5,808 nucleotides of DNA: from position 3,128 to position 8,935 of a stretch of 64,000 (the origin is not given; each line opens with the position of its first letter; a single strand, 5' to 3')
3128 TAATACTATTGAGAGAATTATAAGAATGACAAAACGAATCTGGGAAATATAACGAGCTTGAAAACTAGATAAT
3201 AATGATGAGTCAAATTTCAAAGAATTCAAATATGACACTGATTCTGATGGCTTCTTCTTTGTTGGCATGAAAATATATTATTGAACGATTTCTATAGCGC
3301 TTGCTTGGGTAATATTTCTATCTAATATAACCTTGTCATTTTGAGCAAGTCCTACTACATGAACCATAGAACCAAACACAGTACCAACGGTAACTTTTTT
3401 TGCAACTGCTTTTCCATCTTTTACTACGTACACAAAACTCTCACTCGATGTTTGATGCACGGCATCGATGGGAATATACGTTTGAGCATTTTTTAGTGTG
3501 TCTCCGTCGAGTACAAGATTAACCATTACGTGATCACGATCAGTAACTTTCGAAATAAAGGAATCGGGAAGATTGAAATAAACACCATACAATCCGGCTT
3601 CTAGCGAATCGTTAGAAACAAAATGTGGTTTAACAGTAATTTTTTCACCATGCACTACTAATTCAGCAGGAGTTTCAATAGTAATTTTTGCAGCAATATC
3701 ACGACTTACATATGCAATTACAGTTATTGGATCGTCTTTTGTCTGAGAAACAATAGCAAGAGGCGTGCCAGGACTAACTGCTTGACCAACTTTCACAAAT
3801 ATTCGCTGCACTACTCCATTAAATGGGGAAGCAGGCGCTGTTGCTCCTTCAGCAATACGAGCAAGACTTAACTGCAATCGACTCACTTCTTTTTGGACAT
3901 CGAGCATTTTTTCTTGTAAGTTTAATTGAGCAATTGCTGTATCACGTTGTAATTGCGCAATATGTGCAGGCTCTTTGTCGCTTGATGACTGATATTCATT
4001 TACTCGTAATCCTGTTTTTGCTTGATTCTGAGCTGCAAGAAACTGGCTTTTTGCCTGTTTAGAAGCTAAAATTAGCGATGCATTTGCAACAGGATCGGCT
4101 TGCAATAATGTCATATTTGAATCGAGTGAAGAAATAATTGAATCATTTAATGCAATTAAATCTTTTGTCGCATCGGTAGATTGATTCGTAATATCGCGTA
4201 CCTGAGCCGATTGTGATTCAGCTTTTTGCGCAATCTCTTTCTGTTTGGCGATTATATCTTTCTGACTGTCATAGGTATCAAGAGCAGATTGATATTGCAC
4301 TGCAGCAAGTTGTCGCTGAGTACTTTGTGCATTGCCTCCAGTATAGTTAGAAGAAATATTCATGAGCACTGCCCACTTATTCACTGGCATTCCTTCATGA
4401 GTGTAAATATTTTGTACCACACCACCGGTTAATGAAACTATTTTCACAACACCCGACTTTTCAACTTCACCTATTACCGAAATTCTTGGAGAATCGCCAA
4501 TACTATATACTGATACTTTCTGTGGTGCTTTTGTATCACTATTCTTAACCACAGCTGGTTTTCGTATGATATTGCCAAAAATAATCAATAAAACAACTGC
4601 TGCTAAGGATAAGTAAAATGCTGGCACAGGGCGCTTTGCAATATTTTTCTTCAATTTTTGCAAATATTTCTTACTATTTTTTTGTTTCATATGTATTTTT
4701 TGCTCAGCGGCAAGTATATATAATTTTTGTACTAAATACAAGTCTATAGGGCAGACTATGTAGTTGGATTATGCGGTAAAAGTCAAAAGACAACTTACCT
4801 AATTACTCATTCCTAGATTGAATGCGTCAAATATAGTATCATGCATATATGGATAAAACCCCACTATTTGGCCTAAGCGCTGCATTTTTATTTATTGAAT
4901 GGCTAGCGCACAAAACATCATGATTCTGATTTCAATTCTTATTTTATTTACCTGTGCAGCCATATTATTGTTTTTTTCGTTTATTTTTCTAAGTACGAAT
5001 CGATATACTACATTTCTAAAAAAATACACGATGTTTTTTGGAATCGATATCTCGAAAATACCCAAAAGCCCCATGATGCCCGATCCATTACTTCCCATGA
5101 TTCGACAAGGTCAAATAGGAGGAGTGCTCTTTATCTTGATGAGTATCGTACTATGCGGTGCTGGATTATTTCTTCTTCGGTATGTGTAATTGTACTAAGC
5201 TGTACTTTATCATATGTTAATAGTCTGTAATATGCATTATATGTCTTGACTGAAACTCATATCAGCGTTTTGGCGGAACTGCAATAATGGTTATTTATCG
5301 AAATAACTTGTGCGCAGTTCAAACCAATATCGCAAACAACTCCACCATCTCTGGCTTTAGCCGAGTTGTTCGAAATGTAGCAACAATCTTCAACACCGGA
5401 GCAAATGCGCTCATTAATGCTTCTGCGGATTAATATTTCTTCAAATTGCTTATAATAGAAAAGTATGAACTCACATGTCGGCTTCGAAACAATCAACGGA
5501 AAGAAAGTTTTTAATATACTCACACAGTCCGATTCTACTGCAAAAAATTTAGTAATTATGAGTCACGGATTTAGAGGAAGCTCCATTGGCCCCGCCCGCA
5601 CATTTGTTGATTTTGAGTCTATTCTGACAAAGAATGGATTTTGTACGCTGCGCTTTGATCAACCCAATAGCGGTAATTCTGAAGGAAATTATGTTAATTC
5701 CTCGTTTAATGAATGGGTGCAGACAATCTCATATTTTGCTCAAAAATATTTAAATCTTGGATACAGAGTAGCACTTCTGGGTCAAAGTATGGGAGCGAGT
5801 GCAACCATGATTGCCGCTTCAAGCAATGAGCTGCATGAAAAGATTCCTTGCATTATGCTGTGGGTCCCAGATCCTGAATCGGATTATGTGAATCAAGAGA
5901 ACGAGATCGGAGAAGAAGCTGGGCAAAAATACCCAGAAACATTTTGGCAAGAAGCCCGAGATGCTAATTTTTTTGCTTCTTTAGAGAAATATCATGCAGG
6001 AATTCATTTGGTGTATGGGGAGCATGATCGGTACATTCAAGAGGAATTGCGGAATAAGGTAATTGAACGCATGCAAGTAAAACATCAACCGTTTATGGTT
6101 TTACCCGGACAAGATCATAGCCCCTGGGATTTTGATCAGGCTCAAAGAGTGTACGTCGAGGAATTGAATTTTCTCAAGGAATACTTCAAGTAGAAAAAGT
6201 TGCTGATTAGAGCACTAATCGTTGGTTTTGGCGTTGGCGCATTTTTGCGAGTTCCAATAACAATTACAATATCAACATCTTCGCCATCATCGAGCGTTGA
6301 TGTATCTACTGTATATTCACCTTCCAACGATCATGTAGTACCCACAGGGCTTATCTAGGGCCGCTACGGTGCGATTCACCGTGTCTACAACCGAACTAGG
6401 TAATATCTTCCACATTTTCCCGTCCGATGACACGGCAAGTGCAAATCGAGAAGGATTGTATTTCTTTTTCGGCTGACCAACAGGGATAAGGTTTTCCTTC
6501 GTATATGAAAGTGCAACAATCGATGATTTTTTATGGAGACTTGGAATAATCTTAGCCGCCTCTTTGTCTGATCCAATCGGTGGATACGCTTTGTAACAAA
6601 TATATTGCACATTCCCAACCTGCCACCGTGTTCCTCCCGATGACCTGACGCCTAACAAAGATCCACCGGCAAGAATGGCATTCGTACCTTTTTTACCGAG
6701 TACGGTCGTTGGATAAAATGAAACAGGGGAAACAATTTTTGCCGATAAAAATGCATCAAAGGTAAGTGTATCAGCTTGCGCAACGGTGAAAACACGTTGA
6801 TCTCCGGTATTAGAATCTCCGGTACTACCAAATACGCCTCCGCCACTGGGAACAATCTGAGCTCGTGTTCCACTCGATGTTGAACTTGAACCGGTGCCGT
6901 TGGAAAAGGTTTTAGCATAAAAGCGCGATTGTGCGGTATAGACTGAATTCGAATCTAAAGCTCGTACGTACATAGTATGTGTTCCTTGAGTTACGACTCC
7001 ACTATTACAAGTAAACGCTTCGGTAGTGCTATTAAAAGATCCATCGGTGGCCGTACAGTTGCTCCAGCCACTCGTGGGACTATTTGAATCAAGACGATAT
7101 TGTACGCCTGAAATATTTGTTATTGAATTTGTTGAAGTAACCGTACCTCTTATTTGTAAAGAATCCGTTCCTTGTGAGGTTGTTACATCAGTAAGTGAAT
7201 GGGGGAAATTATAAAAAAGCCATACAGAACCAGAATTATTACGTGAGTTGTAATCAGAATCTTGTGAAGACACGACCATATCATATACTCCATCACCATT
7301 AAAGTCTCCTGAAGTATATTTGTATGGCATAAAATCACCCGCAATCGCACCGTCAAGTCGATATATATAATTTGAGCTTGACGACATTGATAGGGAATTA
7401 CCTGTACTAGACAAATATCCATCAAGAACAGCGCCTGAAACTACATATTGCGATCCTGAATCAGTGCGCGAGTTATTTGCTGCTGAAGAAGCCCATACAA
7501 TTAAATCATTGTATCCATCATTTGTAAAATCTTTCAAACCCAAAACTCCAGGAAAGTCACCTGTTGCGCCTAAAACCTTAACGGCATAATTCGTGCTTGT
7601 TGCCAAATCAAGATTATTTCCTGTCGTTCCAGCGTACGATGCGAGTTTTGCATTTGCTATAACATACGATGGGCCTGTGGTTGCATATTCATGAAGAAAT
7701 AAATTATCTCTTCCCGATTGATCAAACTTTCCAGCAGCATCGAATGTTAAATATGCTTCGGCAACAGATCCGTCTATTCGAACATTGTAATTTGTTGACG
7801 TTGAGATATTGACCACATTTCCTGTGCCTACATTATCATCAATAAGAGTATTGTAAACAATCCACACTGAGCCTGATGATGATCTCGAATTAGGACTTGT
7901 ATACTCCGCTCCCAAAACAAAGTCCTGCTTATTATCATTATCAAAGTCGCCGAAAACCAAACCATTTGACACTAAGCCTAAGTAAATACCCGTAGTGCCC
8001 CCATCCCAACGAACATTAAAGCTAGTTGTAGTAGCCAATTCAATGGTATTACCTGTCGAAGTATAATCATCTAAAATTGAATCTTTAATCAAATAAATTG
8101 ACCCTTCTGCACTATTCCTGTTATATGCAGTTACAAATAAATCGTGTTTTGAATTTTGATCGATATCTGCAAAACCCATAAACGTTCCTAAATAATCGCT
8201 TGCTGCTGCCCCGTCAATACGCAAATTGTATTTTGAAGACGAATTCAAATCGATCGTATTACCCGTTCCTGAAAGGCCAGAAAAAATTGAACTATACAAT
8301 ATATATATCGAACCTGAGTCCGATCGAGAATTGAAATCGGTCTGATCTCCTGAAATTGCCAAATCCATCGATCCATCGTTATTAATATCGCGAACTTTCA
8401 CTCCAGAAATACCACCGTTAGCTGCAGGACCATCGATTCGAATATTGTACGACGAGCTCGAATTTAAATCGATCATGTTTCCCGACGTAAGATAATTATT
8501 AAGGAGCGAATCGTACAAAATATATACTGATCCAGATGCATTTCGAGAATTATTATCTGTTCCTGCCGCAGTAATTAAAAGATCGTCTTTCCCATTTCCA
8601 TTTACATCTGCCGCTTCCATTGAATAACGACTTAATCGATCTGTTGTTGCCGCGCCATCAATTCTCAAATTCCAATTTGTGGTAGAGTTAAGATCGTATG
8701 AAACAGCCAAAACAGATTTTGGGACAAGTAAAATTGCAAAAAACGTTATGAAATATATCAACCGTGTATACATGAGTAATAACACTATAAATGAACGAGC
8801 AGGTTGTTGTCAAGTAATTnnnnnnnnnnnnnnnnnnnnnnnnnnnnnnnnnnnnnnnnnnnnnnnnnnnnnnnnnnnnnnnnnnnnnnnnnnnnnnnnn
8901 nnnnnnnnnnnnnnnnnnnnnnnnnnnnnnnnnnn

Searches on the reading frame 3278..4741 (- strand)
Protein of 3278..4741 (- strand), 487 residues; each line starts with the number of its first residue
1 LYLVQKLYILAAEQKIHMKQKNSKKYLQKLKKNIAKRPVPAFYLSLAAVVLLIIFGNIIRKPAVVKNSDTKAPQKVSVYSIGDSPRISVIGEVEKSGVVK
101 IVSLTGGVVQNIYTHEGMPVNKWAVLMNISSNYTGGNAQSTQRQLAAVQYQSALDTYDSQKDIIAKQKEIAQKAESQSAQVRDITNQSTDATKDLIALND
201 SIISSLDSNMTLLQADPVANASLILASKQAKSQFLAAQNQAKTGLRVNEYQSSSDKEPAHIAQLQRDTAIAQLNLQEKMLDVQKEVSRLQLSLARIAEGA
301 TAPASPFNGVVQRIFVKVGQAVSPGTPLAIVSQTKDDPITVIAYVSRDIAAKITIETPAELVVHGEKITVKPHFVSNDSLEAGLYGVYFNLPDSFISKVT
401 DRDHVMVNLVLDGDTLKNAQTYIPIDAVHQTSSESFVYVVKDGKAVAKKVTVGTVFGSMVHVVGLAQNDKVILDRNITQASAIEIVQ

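Call 26: search_protein_families(library=pfam, proteins=[window:3278-4741:-], max_evalue=0.01)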
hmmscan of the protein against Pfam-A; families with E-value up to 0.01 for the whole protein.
window:3278-4741:- (487 aa): 3 families
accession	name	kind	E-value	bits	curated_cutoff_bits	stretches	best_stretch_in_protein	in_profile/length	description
PF13437.12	HlyD_3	-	2.3e-05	25.5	22.2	1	305-371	4-72/106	HlyD family secretion protein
PF13533.13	Biotin_lipoyl_2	-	4.4e-05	23.6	29.8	1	304-330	4-30/32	Biotin-lipoyl like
PF00364.28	Biotin_lipoyl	-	7.5e-05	22.9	22.1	1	305-330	47-72/73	Biotin-requiring enzyme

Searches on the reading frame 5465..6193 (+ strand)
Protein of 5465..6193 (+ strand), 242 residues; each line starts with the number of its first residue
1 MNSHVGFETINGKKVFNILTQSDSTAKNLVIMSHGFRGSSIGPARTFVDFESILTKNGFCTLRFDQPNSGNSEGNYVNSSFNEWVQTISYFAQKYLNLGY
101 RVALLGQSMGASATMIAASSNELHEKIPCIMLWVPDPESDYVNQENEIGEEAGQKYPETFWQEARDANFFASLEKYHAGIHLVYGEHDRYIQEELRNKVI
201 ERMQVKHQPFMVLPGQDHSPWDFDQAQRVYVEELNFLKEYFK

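Call 61: search_protein_families(library=pfam, proteins=[window:5465-6193:+], max_evalue=0.01)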
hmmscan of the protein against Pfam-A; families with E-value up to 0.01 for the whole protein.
window:5465-6193:+ (242 aa): 4 families
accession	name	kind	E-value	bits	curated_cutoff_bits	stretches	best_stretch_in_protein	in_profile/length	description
PF12146.15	Hydrolase_4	-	8.8e-10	38.7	27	1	26-119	3-95/239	Serine aminopeptidase, S33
PF00561.26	Abhydrolase_1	-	5.2e-07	30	25.8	1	29-168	2-132/245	alpha/beta hydrolase fold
PF12697.13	Abhydrolase_6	-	3e-06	28.5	26.3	1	30-229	1-214/217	Alpha/beta hydrolase family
PF00326.27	Peptidase_S9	-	0.0014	18.6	22.6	1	75-242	39-211/213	Prolyl oligopeptidase family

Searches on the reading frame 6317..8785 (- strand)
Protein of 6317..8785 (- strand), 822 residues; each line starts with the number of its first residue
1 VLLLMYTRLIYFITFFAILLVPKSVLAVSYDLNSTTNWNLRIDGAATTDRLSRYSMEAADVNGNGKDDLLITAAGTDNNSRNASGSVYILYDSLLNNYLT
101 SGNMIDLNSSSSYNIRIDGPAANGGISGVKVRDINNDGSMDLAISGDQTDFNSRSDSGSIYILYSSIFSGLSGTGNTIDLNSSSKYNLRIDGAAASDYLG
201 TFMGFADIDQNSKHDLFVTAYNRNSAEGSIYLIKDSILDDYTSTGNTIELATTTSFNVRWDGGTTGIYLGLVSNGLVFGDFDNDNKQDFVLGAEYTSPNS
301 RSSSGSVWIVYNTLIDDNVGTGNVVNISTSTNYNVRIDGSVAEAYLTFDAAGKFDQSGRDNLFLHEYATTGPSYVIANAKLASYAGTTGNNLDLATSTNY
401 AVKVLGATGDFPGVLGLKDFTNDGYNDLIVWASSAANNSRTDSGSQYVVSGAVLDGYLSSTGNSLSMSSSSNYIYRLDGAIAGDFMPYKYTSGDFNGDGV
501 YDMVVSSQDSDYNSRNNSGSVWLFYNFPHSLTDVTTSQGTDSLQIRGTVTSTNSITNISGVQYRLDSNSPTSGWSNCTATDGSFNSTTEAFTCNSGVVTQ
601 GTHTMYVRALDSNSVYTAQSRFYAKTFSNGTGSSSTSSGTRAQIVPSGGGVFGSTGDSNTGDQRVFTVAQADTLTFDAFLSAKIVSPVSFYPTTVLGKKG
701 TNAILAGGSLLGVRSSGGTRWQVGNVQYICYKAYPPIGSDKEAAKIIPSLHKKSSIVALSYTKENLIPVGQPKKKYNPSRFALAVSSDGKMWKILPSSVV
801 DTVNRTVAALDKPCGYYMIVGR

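Call 26: search_protein_families(library=pfam, proteins=[window:6317-8785:-], max_evalue=0.01)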
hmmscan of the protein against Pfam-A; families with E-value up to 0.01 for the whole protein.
window:6317-8785:- (822 aa): 2 families
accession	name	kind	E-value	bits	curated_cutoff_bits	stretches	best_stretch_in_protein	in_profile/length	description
PF01839.29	FG-GAP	-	8.9e-30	102.5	22.1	3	54-90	3-37/37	FG-GAP repeat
PF13517.12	FG-GAP_3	-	1.2e-08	35.8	26.9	1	60-143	1-60/61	FG-GAP-like repeat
